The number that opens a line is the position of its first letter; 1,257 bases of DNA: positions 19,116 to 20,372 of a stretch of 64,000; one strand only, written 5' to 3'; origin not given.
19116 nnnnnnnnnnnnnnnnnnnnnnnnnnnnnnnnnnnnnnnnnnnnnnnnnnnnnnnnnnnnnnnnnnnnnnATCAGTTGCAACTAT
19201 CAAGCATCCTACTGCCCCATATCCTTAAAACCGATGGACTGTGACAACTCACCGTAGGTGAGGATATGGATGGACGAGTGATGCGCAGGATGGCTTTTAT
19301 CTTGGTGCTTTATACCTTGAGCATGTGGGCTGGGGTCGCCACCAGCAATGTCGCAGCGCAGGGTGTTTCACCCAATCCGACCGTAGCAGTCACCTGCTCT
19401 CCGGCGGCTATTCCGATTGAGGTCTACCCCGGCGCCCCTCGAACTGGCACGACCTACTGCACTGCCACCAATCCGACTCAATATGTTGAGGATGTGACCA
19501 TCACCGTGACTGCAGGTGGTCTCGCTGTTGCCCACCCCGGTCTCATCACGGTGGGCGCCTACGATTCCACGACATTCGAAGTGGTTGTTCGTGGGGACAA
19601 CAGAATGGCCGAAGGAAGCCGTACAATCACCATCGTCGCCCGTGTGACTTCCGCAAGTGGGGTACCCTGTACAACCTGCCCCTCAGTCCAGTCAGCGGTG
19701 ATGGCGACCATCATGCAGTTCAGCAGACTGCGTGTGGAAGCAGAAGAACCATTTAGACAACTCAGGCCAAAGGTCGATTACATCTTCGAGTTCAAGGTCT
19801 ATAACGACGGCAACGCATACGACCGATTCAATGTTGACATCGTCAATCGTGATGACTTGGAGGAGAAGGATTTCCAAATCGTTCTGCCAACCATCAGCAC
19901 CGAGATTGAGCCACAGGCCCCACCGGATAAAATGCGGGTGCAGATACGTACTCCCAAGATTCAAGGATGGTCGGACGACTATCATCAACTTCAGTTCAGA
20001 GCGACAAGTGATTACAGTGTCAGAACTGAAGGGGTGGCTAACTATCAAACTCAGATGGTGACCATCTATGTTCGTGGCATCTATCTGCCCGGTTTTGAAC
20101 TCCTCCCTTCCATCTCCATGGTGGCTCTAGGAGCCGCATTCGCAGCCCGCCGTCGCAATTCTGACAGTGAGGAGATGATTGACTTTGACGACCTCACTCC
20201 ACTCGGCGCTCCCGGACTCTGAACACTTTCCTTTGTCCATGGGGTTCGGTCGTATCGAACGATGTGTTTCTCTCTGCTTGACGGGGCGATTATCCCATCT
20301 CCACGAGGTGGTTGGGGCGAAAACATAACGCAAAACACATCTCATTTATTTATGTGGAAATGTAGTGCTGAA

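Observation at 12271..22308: Recurrent C-terminal design: TM helix, short basic stretch, then an acidic hydrophobic-D-x-D-D-L tail on unrelated surface proteins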

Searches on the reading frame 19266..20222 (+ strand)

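Call 11: search_protein_families(library=pfam, proteins=[window:19266-20222:+], max_evalue=0.01)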
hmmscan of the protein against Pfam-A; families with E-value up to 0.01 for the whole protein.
window:19266-20222:+ (318 aa): 0 families

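Call 23: search_protein_families(library=ncbifam, proteins=[window:19266-20222:+], max_evalue=1)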
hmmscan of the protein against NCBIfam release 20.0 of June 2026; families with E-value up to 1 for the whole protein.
window:19266-20222:+ (318 aa): 2 families
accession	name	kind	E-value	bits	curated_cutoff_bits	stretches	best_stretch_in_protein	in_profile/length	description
NF041740.1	choice_anch_T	equivalog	2.9e-80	269.1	70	1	11-268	2-259/259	choice-of-anchor T family protein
NF045529.2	Heimdall-CTERM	domain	0.0021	18.4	24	1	275-298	3-26/26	Heimdall-CTERM domain-containing surface protein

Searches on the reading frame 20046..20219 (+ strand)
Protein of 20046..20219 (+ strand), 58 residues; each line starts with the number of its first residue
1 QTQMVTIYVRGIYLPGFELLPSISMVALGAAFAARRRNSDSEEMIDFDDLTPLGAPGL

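Call 72: search_protein_families(library=ncbifam, proteins=[window:20046-20219:+], max_evalue=1)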
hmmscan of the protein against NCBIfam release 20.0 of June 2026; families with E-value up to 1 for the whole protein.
seq(58 aa): 2 families
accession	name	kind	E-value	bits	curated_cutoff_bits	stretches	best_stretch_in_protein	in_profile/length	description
NF045529.2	Heimdall-CTERM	domain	0.00019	21.6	24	1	15-38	3-26/26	Heimdall-CTERM domain-containing surface protein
NF010401.0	PRK13825.1-5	equivalog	0.18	10.9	500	1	7-33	135-161/407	conjugal transfer protein TraB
